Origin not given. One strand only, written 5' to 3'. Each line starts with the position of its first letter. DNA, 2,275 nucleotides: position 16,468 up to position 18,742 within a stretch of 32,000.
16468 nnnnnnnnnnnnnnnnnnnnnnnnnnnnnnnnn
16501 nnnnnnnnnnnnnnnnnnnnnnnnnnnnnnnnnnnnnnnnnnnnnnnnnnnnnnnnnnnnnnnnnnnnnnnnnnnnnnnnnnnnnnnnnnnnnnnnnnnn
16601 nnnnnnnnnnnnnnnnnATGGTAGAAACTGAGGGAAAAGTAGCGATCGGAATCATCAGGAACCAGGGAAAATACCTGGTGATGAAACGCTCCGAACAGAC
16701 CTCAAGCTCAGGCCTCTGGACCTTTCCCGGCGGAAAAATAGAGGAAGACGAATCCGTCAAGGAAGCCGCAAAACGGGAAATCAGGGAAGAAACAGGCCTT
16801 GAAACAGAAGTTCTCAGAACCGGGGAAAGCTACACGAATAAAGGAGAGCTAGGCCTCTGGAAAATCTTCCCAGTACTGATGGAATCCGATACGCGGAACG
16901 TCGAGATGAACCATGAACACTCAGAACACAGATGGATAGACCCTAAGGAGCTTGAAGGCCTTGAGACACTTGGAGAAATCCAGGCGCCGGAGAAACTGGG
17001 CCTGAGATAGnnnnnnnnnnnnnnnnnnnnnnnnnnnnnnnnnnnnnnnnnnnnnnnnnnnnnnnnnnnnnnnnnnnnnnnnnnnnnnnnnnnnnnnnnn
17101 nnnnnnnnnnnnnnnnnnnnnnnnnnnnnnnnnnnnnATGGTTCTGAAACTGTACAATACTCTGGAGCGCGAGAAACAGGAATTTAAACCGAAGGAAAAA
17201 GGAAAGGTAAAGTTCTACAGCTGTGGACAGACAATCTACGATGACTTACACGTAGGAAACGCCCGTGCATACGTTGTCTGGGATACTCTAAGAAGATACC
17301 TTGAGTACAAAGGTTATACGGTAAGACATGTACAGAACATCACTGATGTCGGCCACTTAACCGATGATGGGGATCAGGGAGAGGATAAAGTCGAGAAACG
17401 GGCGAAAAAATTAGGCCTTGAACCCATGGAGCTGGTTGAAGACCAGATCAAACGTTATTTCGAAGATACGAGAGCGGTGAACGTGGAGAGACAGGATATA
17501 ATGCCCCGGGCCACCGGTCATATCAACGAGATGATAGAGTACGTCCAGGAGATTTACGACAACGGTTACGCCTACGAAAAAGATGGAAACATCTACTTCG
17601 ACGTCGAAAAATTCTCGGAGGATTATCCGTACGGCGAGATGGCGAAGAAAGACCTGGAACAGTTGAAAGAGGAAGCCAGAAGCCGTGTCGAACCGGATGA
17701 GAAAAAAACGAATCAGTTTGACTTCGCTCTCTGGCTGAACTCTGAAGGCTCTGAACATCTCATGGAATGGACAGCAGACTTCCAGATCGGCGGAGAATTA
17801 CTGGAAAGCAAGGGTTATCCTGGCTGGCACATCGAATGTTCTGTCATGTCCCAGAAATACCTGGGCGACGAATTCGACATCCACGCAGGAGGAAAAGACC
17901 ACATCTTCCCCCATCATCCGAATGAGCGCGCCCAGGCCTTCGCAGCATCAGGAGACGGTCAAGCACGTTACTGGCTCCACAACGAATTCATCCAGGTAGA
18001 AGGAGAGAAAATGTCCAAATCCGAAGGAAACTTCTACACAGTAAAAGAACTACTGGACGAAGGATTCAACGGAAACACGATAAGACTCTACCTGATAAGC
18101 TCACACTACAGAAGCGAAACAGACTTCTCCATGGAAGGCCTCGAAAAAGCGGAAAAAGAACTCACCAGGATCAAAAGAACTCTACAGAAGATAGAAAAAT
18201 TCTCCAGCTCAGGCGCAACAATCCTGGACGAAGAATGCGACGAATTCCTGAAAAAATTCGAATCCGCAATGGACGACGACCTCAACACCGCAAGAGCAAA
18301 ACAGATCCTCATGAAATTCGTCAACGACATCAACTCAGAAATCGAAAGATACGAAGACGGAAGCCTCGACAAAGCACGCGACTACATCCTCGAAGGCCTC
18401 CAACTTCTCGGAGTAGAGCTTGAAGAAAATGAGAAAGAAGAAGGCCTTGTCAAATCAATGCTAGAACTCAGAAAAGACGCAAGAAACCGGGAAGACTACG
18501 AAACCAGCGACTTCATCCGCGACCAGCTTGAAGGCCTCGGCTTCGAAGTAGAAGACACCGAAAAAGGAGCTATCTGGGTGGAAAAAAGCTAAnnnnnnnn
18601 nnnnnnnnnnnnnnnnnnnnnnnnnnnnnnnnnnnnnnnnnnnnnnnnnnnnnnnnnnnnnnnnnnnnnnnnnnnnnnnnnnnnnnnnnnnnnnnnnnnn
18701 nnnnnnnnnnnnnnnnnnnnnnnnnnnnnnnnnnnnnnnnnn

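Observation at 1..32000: About 20-fold over-representation of the palindromic hexamer AGGCCT across genes, RNAs and spacers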

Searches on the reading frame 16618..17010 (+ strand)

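Call 9: search_protein_families(library=pfam, proteins=[window:16618-17010:+])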
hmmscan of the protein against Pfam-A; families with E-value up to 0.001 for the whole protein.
window:16618-17010:+ (130 aa): 3 families
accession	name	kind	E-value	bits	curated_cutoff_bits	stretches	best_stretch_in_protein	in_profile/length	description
PF00293.34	NUDIX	-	4.2e-21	75.8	21.1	1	9-116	7-121/134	NUDIX domain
PF14815.12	NUDIX_4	-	2e-13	50.6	35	1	10-115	2-101/113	NUDIX domain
PF22327.2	Nudt16-like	-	0.00034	21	27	1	31-70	32-72/161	U8 snoRNA-decapping enzyme-like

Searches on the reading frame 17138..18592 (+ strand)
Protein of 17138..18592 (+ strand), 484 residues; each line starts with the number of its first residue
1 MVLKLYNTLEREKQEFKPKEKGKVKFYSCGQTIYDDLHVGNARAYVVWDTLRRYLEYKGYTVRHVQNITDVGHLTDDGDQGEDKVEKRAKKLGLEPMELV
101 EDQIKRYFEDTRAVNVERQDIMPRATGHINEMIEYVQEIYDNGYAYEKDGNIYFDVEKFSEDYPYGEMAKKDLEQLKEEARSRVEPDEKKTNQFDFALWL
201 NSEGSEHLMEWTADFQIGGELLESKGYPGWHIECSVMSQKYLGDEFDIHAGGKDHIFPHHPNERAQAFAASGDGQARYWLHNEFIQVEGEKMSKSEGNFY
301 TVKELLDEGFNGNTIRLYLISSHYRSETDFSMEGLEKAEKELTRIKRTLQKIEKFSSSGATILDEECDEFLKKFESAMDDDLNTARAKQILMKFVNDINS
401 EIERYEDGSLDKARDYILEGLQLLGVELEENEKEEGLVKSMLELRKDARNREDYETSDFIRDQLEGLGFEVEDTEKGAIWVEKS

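Call 9: search_protein_families(library=pfam, proteins=[window:17138-18592:+])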
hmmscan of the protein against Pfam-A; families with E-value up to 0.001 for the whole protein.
window:17138-18592:+ (484 aa): 6 families
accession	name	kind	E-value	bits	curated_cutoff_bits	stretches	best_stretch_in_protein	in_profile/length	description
PF01406.26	tRNA-synt_1e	-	6.1e-99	331.6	27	1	16-339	2-300/301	tRNA synthetases class I (C) catalytic domain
PF09334.17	tRNA-synt_1g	-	2e-13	50.3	20.1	2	278-335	314-371/391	tRNA synthetases class I (M)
PF01921.24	tRNA-synt_1f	-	6.4e-09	35.6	27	1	248-350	237-340/360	tRNA synthetases class I (K)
PF09190.17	DALR_2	-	5.9e-08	33.6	22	1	373-428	1-56/57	DALR domain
PF00133.28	tRNA-synt_1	-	1.3e-05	24.6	22.7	0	286-330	370-413/414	tRNA synthetases class I (I, L, M and V)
PF00750.26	tRNA-synt_1d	-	0.00011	21.7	23.3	0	11-72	8-70/349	tRNA synthetases class I (R), catalytic domain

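Call 11: find_encoding_contigs(protein=window:17138-18592:+, flank=10000, max_places=6)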
Protein window:17138-18592:+ (484 aa): 3 contigs read that carry it; 2 places shown.
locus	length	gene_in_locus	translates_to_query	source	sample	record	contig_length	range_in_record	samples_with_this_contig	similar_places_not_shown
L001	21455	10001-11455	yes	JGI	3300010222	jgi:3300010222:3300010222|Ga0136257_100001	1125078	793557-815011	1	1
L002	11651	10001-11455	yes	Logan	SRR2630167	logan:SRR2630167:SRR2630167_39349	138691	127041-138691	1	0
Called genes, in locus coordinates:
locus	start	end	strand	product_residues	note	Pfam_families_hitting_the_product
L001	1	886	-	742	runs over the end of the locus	PF00270:DEAD, PF04851:ResIII, PF21210:RNA_helicase_helical, PF00271:Helicase_C, PF02732:ERCC4, PF12826:HHH_2, PF14520:HHH_5, PF00633:HHH (weak)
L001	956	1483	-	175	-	-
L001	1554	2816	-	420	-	PF01935:DUF87, PF05872:HerA_C (faint)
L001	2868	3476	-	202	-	-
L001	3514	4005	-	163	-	-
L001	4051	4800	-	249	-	PF10977:DUF2797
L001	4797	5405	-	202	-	PF01963:TraB_PrgY_gumN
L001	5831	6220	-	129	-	-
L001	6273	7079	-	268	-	PF23023:Anti-Pycsar_Apyc1 (weak), PF12706:Lactamase_B_2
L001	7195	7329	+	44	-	-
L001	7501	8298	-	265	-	-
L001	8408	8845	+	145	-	-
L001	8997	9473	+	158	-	PF00293:NUDIX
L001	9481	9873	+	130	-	PF00293:NUDIX, PF14815:NUDIX_4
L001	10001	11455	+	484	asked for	PF00133:tRNA-synt_1 (faint), PF01406:tRNA-synt_1e, PF01921:tRNA-synt_1f (faint), PF09334:tRNA-synt_1g (weak), PF09190:DALR_2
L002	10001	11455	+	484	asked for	PF00133:tRNA-synt_1 (faint), PF01406:tRNA-synt_1e, PF01921:tRNA-synt_1f (faint), PF09334:tRNA-synt_1g (weak), PF09190:DALR_2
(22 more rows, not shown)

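Call 13: find_homologous_proteins(query=window:17138-18592:+, max_evalue=1e-30)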
Query window:17138-18592:+ (484 aa): 8000 proteins with E <= 1e-30 among 8000 candidates; the best 120 are listed.
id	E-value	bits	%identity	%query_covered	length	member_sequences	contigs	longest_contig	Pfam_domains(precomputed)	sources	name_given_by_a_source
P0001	0.0e+0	1072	98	100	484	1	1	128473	PF09334.18,PF01406.26,PF01921.25,PF00133.29,PF09190.18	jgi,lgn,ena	-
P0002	0.0e+0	1064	97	100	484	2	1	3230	PF09334.18,PF01406.26,PF01921.25,PF00133.29,PF09190.18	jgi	-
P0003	2.4e-287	971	87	100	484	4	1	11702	PF09334.18,PF01406.26,PF01921.25,PF09190.18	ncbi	-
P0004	4.1e-283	957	86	100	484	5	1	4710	PF09334.18,PF01406.26,PF01921.25,PF00133.29,PF09190.18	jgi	jgi:cysteinyl-tRNA synthetase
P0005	3.4e-280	948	87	98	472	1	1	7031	PF09334.18,PF01406.26,PF01921.25,PF00133.29,PF09190.18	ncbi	ncbi:MAG: cysteine--tRNA ligase, partial [Candidatus Nanohalobium sp.]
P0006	1.8e-274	929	83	100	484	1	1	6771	PF09334.18,PF01406.26,PF23493.2,PF01921.25,PF00133.29,PF09190.18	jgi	-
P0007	3.3e-269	912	81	100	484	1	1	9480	PF09334.18,PF01406.26,PF01921.25,PF09190.18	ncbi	ncbi:MAG: cysteine--tRNA ligase [Candidatus Nanohalobium sp.]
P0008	6.6e-240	815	75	99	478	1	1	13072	PF09334.18,PF01406.26,PF01921.25,PF09190.18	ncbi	ncbi:MAG: cysteine--tRNA ligase [Candidatus Nanohaloarchaea archaeon]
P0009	7.3e-239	812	72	99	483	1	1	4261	PF09334.18,PF01406.26,PF01921.25,PF09190.18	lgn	-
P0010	2.8e-237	806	75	99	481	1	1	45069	PF09334.18,PF01406.26,PF01921.25,PF00133.29,PF09190.18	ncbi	ncbi:MAG: cysteine--tRNA ligase [Candidatus Nanohaloarchaea archaeon]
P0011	6.2e-237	805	72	100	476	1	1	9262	PF09334.18,PF01406.26,PF01921.25,PF00133.29,PF09190.18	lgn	-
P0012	3.8e-236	803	73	99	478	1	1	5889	PF09334.18,PF01406.26,PF01921.25,PF09190.18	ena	-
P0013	5.5e-236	802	72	99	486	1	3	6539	PF09334.18,PF01406.26,PF01921.25,PF00133.29,PF09190.18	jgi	-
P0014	7.2e-236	802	73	99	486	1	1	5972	PF09334.18,PF01406.26,PF01921.25,PF00133.29,PF09190.18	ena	-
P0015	8.8e-236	801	72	99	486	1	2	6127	PF09334.18,PF01406.26,PF01921.25,PF00133.29,PF09190.18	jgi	-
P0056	2.4e-226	770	71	99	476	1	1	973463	PF09334.18,PF01406.26,PF23493.2,PF01921.25,PF00133.29,PF09190.18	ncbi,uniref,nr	ncbi:cysteine--tRNA ligase [Candidatus Nanohalobium constans]|uniref:Cysteine--tRNA ligase n=1 Tax=C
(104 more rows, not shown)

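Call 25: find_related_loci(query=A1, collection=genome_contigs, flank=10000)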
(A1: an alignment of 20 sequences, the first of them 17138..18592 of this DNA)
Query A1 (484 aa) in genome_contigs; peptide patterns used: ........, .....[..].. (x = any residue, [..] = any of these).
123 stretches matched a pattern; 103 encode a relative of the query (tblastn E <= 1e-3); the best 80 are kept; 80 distinct loci.
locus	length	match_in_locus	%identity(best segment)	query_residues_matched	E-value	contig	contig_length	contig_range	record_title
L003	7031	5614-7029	87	1-472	0e+0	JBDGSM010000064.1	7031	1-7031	MAG: Candidatus Nanohalobium sp. isolate DAL-WCL_22_76C1R DAL-WCL_22_76C1R_64, whole genome shotgun sequence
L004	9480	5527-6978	81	1-484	0e+0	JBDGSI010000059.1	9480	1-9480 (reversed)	MAG: Candidatus Nanohalobium sp. isolate DAL-WCL_22_66C1R DAL-WCL_22_66C1R_59, whole genome shotgun sequence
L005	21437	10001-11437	75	1-480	0e+0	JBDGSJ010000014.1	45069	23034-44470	MAG: Candidatus Nanohaloarchaea archaeon isolate DAL-WCL_22_74C1R DAL-WCL_22_74C1R_14, whole genome shotgun sequence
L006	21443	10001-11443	74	1-481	0e+0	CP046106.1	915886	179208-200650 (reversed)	Candidatus Nanohaloarchaea archaeon strain M3_22 chromosome, complete genome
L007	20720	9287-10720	74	1-481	0e+0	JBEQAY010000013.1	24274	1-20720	MAG: Candidatus Nanohaloarchaea archaeon isolate 04_S200.metabat_sspec.014_sub NODE_337_length_24274_cov_78.535263, whol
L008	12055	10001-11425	75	1-479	0e+0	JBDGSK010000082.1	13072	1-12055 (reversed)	MAG: Candidatus Nanohaloarchaea archaeon isolate DAL-WCL_22_74C2R DAL-WCL_22_74C2R_82, whole genome shotgun sequence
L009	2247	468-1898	70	1-480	0e+0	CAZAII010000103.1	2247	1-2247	MAG TPA_asm: uncultured archaeon isolate SRP185896_co1_405 genome assembly, contig: NODE_90576_length_2247_cov_7.197080,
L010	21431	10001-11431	71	1-481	0e+0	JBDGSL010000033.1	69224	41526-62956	MAG: Candidatus Nanohalobium sp. isolate DAL-WCL_22_75C1R DAL-WCL_22_75C1R_33, whole genome shotgun sequence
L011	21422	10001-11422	71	1-482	0e+0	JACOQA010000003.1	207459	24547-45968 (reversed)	MAG: Candidatus Nanohaloarchaea archaeon isolate MAG_AT22 3, whole genome shotgun sequence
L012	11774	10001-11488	68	1-483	0e+0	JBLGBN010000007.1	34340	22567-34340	MAG: Candidatus Nanohaloarchaea archaeon isolate 3300055293_58 Ga0535675_0000418, whole genome shotgun sequence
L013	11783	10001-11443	69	1-484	0e+0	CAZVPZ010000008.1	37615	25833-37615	MAG TPA_asm: uncultured archaeon isolate SRP185896_co1_382 genome assembly, contig: NODE_327_length_37615_cov_8.807455,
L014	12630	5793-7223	72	1-481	0e+0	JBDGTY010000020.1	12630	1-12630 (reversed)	MAG: Candidatus Nanohalobium sp. isolate DAL-WCL_33_80C1R DAL-WCL_33_80C1R_20, whole genome shotgun sequence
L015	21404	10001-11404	69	1-480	0e+0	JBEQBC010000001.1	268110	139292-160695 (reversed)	MAG: Candidatus Nanohaloarchaea archaeon isolate 04_S200.metabat2_refined.015 NODE_3_length_268110_cov_42.989656, whole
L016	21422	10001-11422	69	1-482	0e+0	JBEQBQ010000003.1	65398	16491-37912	MAG: Candidatus Nanohaloarchaea archaeon isolate 04_S200.semibin_refined.147 NODE_40_length_65398_cov_2.037429, whole ge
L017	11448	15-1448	68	1-481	0e+0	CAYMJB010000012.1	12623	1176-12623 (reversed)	MAG TPA_asm: uncultured archaeon isolate SRP090399_co2_12 genome assembly, contig: NODE_1275_length_12623_cov_96.267584,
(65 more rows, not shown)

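Call 53: find_encoding_contigs(protein=P0001, flank=10000, max_places=3)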
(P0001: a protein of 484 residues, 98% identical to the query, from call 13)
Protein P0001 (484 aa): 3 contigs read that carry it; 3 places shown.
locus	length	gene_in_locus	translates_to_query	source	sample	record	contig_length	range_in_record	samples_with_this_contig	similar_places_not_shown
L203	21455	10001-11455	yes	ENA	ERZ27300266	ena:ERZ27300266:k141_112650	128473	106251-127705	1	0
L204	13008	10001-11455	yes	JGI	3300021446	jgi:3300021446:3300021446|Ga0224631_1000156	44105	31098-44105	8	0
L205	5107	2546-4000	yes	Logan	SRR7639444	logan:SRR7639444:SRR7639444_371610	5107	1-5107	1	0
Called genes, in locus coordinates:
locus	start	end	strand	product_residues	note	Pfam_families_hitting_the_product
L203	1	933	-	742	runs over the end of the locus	PF00270:DEAD, PF04851:ResIII, PF21210:RNA_helicase_helical, PF00271:Helicase_C, PF02732:ERCC4, PF12826:HHH_2, PF14520:HHH_5, PF00633:HHH (weak)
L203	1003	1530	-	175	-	-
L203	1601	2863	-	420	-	PF01935:DUF87, PF05872:HerA_C (faint)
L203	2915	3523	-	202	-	-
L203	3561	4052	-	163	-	-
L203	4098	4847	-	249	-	PF10977:DUF2797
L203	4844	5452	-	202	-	PF01963:TraB_PrgY_gumN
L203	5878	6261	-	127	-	-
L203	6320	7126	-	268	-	PF23023:Anti-Pycsar_Apyc1 (weak), PF12706:Lactamase_B_2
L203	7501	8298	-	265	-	-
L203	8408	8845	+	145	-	-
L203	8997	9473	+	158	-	PF00293:NUDIX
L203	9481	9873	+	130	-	PF00293:NUDIX, PF14815:NUDIX_4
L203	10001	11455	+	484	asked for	PF00133:tRNA-synt_1 (faint), PF01406:tRNA-synt_1e, PF01921:tRNA-synt_1f (faint), PF09334:tRNA-synt_1g (weak), PF09190:DALR_2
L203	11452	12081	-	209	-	PF22662:Csa3_N, PF01022:HTH_5 (weak), PF01978:TrmB, PF12840:HTH_20 (weak)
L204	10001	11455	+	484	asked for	PF00133:tRNA-synt_1 (faint), PF01406:tRNA-synt_1e, PF01921:tRNA-synt_1f (faint), PF09334:tRNA-synt_1g (weak), PF09190:DALR_2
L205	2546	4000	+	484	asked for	PF00133:tRNA-synt_1 (faint), PF01406:tRNA-synt_1e, PF01921:tRNA-synt_1f (faint), PF09334:tRNA-synt_1g (weak), PF09190:DALR_2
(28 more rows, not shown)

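Call 96: find_encoding_contigs(protein=P0056, flank=10000, max_places=1)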
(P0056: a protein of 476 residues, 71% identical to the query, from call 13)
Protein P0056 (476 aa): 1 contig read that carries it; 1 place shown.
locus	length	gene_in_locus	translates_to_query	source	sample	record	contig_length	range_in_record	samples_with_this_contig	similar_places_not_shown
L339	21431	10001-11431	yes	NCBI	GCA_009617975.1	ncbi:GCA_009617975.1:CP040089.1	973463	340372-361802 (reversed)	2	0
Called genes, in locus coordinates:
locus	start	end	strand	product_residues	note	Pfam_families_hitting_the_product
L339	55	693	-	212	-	-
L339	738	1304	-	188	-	-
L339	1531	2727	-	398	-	-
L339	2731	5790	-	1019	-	-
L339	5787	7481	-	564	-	-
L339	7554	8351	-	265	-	-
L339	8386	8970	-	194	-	PF00677:Lum_binding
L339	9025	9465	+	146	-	PF00293:NUDIX, PF22327:Nudt16-like (weak)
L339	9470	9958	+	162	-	PF00300:His_Phos_1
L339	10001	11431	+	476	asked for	PF01406:tRNA-synt_1e, PF09334:tRNA-synt_1g (weak), PF01921:tRNA-synt_1f (weak), PF09334:tRNA-synt_1g (weak), PF00133:tRNA-synt_1 (weak), PF09190:DALR_2, PF23493:CysS_C (weak)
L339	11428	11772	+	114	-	-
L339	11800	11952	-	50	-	-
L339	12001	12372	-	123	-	PF01850:PIN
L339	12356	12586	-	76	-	-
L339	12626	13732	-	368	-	PF01368:DHH, PF02272:DHHA1 (weak)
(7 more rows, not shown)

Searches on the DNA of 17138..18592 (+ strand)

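Call 77: search_rna_families(sources=[L003, L006, L005, L011, L015, L032, L033, L008], threshold=gathering)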
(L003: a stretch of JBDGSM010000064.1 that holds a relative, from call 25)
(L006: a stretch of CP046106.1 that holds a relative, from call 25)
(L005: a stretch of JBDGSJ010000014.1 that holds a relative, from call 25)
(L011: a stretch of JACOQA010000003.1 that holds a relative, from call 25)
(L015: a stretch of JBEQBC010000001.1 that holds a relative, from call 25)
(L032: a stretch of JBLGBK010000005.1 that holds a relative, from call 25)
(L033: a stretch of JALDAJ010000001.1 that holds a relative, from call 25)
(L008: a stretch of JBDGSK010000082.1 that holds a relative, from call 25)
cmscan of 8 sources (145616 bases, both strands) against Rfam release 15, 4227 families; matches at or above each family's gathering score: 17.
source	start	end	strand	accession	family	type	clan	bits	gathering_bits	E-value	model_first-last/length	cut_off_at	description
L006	3065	3338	-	RF01857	Archaea_SRP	Gene;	CL00003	136.1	96.5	1.4e-30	1-317/317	no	Archaeal signal recognition particle RNA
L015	2158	2433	-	RF01857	Archaea_SRP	Gene;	CL00003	132.9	96.5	1e-29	1-317/317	no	Archaeal signal recognition particle RNA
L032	4099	4371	-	RF01857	Archaea_SRP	Gene;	CL00003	132.7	96.5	1.1e-29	1-317/317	no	Archaeal signal recognition particle RNA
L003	1397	1669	-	RF01857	Archaea_SRP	Gene;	CL00003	127.3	96.5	3e-28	1-317/317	no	Archaeal signal recognition particle RNA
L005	6341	6612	-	RF01857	Archaea_SRP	Gene;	CL00003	125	96.5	1.2e-27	1-317/317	no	Archaeal signal recognition particle RNA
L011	4786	5048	-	RF01857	Archaea_SRP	Gene;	CL00003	118.1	96.5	7.9e-26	1-317/317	no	Archaeal signal recognition particle RNA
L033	4006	4275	-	RF01857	Archaea_SRP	Gene;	CL00003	113.5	96.5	1.2e-24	1-317/317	no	Archaeal signal recognition particle RNA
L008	6660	6919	-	RF01857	Archaea_SRP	Gene;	CL00003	111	96.5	5.7e-24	1-317/317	no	Archaeal signal recognition particle RNA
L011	21103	21176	+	RF00005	tRNA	Gene; tRNA;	CL00001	65.7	29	1.1e-11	1-71/71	no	tRNA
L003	3061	3131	+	RF00005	tRNA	Gene; tRNA;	CL00001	60.2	29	3.7e-10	1-71/71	no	tRNA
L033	7928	7998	+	RF00005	tRNA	Gene; tRNA;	CL00001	60.2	29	3.6e-10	1-71/71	no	tRNA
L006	5721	5791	+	RF00005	tRNA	Gene; tRNA;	CL00001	58.8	29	8.8e-10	1-71/71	no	tRNA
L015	4426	4496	+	RF00005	tRNA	Gene; tRNA;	CL00001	56.3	29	4.3e-09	1-71/71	no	tRNA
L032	5830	5900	+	RF00005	tRNA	Gene; tRNA;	CL00001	56.3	29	4.3e-09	1-71/71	no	tRNA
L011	6801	6871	+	RF00005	tRNA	Gene; tRNA;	CL00001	53.9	29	1.9e-08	1-71/71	no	tRNA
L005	8251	8321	+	RF00005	tRNA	Gene; tRNA;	CL00001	53.5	29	2.5e-08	1-71/71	no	tRNA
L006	19062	19150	-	RF00005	tRNA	Gene; tRNA;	CL00001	52.8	29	3.9e-08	1-71/71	no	tRNA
